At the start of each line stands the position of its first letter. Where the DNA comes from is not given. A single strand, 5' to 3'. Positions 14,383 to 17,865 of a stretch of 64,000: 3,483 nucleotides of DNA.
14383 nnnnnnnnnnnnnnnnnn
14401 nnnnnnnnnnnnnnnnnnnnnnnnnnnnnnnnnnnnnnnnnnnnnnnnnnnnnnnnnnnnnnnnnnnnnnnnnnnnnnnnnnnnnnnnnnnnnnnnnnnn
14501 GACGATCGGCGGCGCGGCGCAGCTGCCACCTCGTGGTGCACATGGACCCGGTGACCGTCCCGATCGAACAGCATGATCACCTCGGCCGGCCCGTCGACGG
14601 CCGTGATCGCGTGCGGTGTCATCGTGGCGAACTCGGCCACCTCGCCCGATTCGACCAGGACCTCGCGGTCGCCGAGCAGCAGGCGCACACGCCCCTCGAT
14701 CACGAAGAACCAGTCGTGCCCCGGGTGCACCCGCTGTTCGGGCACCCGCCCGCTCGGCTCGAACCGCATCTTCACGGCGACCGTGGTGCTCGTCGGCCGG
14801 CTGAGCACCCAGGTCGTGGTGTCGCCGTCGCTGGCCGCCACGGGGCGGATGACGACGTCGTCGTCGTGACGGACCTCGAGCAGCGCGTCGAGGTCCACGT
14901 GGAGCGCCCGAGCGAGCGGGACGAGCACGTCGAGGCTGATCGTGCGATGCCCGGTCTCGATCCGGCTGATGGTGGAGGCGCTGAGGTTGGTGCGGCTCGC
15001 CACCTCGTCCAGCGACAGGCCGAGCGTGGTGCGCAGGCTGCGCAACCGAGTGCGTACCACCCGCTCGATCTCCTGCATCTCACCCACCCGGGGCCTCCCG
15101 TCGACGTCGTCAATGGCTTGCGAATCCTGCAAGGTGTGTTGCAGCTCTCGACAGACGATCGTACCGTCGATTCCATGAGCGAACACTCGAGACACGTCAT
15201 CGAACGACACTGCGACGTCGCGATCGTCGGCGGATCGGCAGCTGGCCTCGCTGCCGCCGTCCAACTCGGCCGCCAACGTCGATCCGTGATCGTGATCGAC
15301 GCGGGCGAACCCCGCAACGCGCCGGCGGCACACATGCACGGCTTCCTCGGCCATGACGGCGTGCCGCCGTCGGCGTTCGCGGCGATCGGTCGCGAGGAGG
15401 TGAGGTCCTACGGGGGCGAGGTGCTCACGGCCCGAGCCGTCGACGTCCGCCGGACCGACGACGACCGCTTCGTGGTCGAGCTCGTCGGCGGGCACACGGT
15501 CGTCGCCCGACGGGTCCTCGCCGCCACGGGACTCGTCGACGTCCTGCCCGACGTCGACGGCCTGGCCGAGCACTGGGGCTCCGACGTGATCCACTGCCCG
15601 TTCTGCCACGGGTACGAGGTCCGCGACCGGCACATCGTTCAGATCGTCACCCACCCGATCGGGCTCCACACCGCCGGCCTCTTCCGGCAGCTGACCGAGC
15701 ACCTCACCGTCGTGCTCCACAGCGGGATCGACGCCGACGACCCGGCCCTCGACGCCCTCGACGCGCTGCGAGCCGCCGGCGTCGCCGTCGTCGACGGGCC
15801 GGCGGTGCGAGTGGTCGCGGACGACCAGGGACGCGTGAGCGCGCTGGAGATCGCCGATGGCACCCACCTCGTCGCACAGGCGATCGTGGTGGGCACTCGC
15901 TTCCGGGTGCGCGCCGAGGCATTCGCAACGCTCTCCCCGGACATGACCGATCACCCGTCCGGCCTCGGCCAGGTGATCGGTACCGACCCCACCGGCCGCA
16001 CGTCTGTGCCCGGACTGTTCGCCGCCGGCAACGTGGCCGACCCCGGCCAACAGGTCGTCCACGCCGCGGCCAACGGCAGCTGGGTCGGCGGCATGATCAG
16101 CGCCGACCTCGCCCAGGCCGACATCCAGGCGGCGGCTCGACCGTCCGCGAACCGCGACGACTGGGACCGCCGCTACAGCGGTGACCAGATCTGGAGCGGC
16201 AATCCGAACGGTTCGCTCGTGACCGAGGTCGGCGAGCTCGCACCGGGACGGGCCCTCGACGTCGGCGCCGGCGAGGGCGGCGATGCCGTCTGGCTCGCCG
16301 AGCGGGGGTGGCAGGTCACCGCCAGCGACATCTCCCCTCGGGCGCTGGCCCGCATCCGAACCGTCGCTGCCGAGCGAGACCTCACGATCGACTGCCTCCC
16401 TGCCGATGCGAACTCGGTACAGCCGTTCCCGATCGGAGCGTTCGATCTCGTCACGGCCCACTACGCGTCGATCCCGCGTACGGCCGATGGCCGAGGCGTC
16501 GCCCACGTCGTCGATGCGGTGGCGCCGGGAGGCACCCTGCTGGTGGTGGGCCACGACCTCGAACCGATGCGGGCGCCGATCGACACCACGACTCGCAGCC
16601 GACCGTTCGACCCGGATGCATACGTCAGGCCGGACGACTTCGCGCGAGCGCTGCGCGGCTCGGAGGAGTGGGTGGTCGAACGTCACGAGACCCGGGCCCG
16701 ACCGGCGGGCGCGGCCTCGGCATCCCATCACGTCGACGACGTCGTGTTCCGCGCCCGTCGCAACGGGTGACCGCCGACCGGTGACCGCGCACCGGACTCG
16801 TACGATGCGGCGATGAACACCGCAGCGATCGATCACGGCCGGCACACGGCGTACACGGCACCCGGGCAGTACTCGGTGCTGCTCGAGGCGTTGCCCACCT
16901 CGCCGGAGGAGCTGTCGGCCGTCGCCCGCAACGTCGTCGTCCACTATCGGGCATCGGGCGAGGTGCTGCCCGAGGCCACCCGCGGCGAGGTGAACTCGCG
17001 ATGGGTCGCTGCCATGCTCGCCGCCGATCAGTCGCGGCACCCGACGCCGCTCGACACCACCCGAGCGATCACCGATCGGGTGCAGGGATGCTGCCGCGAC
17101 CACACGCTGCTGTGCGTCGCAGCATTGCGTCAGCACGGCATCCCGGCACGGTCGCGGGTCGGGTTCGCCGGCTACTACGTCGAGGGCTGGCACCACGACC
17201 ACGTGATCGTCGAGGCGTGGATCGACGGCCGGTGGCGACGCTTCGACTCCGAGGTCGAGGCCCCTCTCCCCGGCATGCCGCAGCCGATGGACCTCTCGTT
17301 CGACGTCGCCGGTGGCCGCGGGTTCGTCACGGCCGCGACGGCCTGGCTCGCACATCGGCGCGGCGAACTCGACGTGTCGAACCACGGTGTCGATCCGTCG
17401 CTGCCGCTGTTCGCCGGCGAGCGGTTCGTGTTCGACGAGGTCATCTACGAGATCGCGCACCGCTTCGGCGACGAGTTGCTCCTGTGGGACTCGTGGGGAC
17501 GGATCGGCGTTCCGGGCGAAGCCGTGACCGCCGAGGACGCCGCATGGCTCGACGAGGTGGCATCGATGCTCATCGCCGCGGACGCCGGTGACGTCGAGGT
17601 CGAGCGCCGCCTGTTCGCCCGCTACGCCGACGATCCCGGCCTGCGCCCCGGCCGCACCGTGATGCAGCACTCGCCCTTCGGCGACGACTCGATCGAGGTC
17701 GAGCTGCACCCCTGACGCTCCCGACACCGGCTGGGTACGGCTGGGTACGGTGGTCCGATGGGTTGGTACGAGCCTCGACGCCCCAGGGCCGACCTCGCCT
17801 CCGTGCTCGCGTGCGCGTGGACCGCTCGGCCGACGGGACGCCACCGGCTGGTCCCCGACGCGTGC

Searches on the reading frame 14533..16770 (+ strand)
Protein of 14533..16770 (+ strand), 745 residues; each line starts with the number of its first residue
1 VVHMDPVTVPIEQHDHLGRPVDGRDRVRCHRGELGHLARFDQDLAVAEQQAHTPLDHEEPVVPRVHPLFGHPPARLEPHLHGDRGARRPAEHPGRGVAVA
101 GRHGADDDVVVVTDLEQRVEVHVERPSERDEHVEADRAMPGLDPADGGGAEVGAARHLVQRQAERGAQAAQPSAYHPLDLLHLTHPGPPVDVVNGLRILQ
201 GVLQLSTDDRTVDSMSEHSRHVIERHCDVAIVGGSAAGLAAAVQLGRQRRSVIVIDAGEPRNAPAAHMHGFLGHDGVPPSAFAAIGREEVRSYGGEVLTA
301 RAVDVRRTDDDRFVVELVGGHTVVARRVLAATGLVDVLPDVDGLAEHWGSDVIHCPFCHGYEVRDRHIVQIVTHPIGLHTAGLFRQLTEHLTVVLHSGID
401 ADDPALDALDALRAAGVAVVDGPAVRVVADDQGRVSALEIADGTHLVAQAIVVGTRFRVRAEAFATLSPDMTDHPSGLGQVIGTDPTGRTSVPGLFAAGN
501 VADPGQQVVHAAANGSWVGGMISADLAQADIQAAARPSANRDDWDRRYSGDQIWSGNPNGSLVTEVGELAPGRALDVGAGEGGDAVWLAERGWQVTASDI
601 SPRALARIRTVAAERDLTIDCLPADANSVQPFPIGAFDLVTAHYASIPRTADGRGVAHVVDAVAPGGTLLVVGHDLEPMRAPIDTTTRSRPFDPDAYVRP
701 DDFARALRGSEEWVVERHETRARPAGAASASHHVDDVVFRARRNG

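Call 13: search_protein_families(library=pfam, proteins=[window:14533-16770:+], max_evalue=0.001)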
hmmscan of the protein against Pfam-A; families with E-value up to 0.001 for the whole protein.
window:14533-16770:+ (745 aa): 11 families
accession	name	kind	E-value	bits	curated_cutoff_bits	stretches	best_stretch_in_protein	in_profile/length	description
PF07992.20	Pyr_redox_2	-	1.5e-21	77.5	26.1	1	228-513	2-289/291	Pyridine nucleotide-disulphide oxidoreductase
PF13649.12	Methyltransf_25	-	1.3e-13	51.8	27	1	575-667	2-97/97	Methyltransferase domain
PF08241.18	Methyltransf_11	-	4e-12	47.1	21.2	1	575-670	1-94/95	Methyltransferase domain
PF08242.18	Methyltransf_12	-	3.3e-09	37.8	30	1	575-669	1-98/98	Methyltransferase domain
PF00890.30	FAD_binding_2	-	2.1e-07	30.9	20.4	1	228-263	1-36/414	FAD binding domain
PF13489.12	Methyltransf_23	-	2.3e-06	27.9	27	1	569-644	21-89/164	Methyltransferase domain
PF03848.20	TehB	-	5.3e-05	23.2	20.4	1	563-629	23-90/193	Tellurite resistance protein TehB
PF05724.17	TPMT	-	0.00011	22.4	26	1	541-609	3-76/218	Thiopurine S-methyltransferase (TPMT)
PF03486.20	HI0933_like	-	0.00024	21.1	50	0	228-259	2-33/244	HI0933-like protein Rossmann domain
PF13450.12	NAD_binding_8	-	0.00047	20.8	21.9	0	231-258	1-28/68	NAD(P)-binding Rossmann-like domain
PF13847.12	Methyltransf_31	-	0.00089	19.4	27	0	573-645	6-83/145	Methyltransferase domain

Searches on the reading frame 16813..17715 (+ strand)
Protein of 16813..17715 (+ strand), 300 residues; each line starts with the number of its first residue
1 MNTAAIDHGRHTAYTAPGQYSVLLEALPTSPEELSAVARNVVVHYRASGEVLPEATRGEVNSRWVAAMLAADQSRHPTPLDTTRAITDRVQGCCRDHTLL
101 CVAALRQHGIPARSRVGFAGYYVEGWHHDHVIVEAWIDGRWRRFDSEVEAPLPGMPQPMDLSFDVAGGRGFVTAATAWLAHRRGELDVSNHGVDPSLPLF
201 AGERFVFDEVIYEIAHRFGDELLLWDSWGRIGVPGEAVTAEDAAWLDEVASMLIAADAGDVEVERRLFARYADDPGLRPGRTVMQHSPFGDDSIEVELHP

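Call 13: search_protein_families(library=pfam, proteins=[window:16813-17715:+], max_evalue=0.001)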
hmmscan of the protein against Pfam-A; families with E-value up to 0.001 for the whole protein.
window:16813-17715:+ (300 aa): 1 family
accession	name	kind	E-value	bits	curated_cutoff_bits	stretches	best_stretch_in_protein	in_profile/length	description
PF01841.26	Transglut_core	-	7.2e-11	42.8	23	1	64-145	24-107/108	Transglutaminase-like superfamily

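Call 84: find_encoding_contigs(protein=window:16813-17715:+, flank=10000, max_places=10)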
Protein window:16813-17715:+ (300 aa): 23 contigs read that carry it; 10 places shown.
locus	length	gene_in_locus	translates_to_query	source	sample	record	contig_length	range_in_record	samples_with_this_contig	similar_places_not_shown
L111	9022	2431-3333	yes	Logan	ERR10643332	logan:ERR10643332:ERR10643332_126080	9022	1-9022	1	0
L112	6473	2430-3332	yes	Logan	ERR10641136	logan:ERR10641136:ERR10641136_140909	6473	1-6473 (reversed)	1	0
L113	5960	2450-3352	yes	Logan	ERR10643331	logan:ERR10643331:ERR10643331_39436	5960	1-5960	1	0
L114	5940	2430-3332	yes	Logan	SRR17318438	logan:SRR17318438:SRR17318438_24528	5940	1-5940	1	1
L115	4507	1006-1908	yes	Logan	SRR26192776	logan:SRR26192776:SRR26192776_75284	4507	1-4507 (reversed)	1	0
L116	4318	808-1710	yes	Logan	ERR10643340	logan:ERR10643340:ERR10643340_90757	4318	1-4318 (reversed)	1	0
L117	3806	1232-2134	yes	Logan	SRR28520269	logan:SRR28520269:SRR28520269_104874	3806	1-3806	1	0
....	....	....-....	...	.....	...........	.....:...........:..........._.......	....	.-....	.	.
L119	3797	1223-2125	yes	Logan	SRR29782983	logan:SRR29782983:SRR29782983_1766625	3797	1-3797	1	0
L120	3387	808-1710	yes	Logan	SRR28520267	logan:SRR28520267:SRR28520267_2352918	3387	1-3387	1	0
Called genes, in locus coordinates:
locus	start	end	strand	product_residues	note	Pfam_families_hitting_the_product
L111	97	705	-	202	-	PF12844:HTH_19, PF13560:HTH_31, PF01381:HTH_3, PF13413:HTH_25 (weak), PF13443:HTH_26 (weak), PF07883:Cupin_2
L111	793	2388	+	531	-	PF00890:FAD_binding_2 (faint), PF07992:Pyr_redox_2, PF13489:Methyltransf_23 (weak), PF08241:Methyltransf_11, PF08242:Methyltransf_12, PF13649:Methyltransf_25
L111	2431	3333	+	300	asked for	PF01841:Transglut_core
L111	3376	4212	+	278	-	PF20240:DUF6597, PF12833:HTH_18, PF00165:HTH_AraC (weak)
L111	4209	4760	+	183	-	PF05163:DinB (faint), PF12867:DinB_2 (weak), PF11716:MDMPI_N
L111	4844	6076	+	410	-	PF00067:p450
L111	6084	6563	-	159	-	-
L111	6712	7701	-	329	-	PF08240:ADH_N, PF00107:ADH_zinc_N, PF13602:ADH_zinc_N_2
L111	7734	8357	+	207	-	PF13302:Acetyltransf_3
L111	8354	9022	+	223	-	?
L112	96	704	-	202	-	PF12844:HTH_19, PF13560:HTH_31, PF01381:HTH_3, PF13413:HTH_25 (weak), PF13443:HTH_26 (weak), PF07883:Cupin_2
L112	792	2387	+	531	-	PF00890:FAD_binding_2 (faint), PF07992:Pyr_redox_2, PF13489:Methyltransf_23 (weak), PF08241:Methyltransf_11, PF08242:Methyltransf_12, PF13649:Methyltransf_25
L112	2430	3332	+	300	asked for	PF01841:Transglut_core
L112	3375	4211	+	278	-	PF20240:DUF6597, PF12833:HTH_18, PF00165:HTH_AraC (weak)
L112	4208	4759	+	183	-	PF05163:DinB (faint), PF12867:DinB_2 (weak), PF11716:MDMPI_N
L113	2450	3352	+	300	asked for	PF01841:Transglut_core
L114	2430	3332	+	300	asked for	PF01841:Transglut_core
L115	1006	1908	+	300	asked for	PF01841:Transglut_core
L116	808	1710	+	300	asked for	PF01841:Transglut_core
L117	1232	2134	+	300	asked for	PF01841:Transglut_core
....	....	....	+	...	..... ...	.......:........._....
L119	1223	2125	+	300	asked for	PF01841:Transglut_core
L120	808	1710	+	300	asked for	PF01841:Transglut_core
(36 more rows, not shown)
